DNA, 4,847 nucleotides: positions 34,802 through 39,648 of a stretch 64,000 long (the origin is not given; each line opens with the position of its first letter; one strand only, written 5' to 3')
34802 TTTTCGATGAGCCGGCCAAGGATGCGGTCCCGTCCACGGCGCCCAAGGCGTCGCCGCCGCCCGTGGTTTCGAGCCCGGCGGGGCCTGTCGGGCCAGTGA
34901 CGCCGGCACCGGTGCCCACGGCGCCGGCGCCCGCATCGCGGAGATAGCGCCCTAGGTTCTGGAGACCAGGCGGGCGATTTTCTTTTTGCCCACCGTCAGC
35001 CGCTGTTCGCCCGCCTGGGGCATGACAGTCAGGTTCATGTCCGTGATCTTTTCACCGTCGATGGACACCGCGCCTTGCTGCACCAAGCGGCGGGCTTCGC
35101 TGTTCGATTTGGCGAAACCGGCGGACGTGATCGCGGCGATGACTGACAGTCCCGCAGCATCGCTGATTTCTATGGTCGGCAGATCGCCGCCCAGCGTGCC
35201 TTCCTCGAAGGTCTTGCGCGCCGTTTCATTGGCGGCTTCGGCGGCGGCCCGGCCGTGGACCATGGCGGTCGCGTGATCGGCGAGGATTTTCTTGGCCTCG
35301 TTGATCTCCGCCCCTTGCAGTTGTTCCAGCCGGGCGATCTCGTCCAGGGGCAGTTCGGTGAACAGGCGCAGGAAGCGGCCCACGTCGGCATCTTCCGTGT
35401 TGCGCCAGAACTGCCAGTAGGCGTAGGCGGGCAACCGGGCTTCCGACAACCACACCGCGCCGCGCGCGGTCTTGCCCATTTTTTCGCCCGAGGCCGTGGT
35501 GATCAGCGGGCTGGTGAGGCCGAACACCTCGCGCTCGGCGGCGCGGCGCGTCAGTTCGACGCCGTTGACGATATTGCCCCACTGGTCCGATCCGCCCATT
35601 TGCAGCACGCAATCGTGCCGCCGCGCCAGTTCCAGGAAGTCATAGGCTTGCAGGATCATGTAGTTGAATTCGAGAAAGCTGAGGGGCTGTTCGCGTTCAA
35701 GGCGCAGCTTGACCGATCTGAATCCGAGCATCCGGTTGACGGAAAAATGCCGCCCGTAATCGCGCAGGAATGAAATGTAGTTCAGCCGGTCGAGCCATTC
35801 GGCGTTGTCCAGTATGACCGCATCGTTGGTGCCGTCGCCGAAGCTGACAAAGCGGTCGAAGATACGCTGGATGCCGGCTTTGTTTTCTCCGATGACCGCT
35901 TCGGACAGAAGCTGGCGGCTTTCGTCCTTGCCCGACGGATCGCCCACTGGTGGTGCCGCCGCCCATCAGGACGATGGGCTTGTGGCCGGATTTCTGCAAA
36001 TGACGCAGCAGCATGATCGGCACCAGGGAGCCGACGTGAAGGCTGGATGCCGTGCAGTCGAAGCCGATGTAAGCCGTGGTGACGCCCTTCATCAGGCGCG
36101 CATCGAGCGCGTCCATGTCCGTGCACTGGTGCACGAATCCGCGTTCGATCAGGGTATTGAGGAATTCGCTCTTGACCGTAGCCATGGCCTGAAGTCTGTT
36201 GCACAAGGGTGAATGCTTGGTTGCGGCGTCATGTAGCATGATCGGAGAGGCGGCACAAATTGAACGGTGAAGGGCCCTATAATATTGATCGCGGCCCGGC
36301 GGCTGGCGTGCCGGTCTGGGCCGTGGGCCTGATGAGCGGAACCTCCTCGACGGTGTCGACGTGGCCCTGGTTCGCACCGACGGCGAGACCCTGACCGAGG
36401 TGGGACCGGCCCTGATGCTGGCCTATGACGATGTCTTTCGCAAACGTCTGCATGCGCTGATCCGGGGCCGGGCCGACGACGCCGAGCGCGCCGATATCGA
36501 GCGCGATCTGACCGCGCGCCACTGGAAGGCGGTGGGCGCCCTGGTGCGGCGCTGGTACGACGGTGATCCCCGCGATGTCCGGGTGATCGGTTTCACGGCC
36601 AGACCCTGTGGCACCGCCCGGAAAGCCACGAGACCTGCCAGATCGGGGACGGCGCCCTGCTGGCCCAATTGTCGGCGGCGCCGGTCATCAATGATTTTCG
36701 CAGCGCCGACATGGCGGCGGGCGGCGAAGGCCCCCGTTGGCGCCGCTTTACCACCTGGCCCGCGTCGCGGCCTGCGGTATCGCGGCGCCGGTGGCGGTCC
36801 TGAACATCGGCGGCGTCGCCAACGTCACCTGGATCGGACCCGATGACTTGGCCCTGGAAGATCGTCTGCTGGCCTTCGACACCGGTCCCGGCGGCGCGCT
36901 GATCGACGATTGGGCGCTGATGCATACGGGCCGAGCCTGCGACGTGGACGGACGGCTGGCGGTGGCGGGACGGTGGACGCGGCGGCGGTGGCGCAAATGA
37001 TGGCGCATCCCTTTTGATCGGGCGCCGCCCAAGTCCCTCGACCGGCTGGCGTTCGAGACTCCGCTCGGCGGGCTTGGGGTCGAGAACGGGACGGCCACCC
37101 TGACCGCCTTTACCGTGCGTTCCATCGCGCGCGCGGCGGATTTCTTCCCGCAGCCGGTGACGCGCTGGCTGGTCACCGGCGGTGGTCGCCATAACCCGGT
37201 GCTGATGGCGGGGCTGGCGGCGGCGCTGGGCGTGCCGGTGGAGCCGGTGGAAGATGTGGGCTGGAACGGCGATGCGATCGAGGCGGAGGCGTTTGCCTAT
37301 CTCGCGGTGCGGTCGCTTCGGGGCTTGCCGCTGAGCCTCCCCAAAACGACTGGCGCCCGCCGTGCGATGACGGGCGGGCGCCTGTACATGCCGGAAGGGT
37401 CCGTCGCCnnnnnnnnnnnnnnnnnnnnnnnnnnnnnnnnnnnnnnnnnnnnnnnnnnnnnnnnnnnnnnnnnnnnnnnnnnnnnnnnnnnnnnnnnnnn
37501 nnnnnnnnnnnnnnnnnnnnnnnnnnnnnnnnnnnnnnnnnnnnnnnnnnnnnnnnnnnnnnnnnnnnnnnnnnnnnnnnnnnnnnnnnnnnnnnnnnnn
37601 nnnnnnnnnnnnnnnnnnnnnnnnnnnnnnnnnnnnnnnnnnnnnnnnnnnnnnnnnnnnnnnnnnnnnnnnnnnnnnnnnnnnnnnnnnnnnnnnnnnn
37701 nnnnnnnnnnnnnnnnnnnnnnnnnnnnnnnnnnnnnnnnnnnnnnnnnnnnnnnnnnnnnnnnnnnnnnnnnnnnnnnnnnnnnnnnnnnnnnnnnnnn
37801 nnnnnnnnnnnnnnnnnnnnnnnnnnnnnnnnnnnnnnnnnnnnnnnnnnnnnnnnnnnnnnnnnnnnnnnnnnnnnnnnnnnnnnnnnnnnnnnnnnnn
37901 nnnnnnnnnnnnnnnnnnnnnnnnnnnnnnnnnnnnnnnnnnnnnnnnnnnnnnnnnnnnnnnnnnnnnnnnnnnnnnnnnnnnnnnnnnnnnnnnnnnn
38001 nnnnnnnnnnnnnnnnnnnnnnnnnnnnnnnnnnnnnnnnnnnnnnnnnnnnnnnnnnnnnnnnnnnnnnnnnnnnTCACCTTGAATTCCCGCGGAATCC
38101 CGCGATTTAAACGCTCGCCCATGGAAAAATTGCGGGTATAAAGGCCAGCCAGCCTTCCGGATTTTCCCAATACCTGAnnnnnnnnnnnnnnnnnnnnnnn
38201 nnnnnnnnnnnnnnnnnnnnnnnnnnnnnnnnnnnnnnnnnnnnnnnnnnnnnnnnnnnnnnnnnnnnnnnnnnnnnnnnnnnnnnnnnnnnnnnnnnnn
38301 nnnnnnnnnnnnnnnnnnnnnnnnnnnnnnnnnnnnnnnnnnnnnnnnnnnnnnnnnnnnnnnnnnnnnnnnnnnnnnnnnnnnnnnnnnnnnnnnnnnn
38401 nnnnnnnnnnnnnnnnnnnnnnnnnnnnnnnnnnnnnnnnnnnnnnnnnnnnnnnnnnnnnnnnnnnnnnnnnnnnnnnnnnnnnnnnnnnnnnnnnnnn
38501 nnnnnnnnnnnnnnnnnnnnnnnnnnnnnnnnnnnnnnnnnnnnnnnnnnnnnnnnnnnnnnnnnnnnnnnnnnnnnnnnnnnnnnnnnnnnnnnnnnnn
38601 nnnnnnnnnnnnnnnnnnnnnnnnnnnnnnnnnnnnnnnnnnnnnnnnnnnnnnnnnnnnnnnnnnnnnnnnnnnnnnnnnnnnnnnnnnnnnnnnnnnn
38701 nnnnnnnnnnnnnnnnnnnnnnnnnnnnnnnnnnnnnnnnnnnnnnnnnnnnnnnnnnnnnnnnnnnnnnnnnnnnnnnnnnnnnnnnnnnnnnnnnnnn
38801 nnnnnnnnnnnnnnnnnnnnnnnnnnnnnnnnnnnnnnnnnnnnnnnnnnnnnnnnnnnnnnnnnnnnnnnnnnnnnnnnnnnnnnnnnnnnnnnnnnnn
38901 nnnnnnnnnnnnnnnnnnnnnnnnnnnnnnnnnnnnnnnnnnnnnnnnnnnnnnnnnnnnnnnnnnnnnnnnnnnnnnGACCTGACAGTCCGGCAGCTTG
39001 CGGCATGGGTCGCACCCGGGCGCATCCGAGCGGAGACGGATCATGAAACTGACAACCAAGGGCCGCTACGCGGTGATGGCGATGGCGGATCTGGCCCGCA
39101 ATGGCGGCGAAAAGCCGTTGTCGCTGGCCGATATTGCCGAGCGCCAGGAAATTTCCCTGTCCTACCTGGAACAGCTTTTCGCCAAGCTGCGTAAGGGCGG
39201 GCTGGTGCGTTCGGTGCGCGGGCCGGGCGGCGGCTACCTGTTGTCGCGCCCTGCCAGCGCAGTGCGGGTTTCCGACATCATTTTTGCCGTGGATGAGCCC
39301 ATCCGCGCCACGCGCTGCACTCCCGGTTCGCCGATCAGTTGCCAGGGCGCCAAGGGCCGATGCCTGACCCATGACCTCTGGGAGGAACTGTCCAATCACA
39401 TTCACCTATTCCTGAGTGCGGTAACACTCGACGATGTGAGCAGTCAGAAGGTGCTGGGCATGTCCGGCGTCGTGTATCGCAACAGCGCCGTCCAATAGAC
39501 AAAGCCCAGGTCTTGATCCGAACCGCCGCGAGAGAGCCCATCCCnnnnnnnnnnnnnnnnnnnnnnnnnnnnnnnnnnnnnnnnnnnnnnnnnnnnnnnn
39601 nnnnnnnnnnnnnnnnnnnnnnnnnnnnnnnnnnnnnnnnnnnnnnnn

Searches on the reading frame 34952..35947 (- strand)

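Call 35: search_protein_families(library=ncbifam, proteins=[window:34952-35947:-], max_evalue=0.00001)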
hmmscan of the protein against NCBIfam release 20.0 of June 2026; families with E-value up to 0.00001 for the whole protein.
window:34952-35947:- (331 aa): 1 family
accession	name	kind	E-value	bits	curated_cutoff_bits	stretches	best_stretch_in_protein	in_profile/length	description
TIGR00234.1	tyrS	equivalog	4.7e-87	292.7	113.8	1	2-328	82-404/406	tyrosine--tRNA ligase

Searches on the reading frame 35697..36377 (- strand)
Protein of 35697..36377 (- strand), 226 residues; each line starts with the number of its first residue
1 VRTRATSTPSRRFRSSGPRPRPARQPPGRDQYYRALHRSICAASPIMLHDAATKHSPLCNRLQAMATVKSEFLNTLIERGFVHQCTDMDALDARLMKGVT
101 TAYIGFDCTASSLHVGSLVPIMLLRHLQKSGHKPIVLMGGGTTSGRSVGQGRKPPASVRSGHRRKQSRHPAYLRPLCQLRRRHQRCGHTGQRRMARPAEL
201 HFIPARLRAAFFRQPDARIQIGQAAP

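Call 35: search_protein_families(library=ncbifam, proteins=[window:35697-36377:-], max_evalue=0.00001)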
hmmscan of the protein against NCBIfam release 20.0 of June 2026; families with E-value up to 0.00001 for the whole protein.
window:35697-36377:- (226 aa): 1 family
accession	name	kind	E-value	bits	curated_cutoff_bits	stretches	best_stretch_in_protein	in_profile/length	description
TIGR00234.1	tyrS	equivalog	1.6e-16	60.4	113.8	1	70-142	4-78/406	tyrosine--tRNA ligase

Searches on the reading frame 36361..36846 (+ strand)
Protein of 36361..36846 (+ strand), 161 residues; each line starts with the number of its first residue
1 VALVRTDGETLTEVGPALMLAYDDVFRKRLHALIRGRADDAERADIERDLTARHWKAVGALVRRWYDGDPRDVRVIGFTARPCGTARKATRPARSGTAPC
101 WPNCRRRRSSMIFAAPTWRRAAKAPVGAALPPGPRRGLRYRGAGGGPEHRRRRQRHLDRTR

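Call 35: search_protein_families(library=ncbifam, proteins=[window:36361-36846:+], max_evalue=0.00001)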
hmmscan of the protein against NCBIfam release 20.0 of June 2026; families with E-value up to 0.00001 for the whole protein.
window:36361-36846:+ (161 aa): 1 family
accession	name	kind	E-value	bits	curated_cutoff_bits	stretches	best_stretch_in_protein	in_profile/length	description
NF007141.0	PRK09585.1-5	equivalog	1.8e-09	36.9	352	1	1-79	20-104/370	anhydro-N-acetylmuramic acid kinase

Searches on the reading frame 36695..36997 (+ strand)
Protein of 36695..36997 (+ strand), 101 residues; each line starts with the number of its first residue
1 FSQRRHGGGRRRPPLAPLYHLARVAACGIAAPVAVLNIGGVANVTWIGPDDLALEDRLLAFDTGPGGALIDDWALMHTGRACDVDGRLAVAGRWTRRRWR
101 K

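Call 42: search_protein_families(library=pfam, proteins=[window:36695-36997:+], max_evalue=0.001)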
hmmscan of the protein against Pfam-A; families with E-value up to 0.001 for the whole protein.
window:36695-36997:+ (101 aa): 1 family
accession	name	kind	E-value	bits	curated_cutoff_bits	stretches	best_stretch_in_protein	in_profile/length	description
PF03702.20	AnmK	-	6e-14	52.3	24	1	12-93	141-215/367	Anhydro-N-acetylmuramic acid kinase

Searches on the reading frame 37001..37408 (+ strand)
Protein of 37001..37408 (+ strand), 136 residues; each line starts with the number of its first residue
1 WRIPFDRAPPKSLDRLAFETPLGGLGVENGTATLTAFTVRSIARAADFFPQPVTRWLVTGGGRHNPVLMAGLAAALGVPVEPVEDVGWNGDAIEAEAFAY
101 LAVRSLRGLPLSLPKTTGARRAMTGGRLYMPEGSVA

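Call 42: search_protein_families(library=pfam, proteins=[window:37001-37408:+], max_evalue=0.001)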
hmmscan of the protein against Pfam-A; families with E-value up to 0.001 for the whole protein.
window:37001-37408:+ (136 aa): 1 family
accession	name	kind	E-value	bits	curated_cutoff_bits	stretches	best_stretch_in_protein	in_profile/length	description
PF03702.20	AnmK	-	2.1e-21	76.8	24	1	31-129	266-365/367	Anhydro-N-acetylmuramic acid kinase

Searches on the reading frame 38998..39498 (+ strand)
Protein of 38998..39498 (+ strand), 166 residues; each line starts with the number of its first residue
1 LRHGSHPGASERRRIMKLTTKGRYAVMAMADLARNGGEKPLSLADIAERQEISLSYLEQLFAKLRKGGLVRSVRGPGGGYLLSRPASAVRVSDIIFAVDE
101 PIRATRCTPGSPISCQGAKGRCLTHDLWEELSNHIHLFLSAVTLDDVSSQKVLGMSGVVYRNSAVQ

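Call 32: find_encoding_contigs(protein=window:38998-39498:+, flank=10000, max_places=4)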
Protein window:38998-39498:+ (166 aa): no gene with exactly this product is on record in the collection.
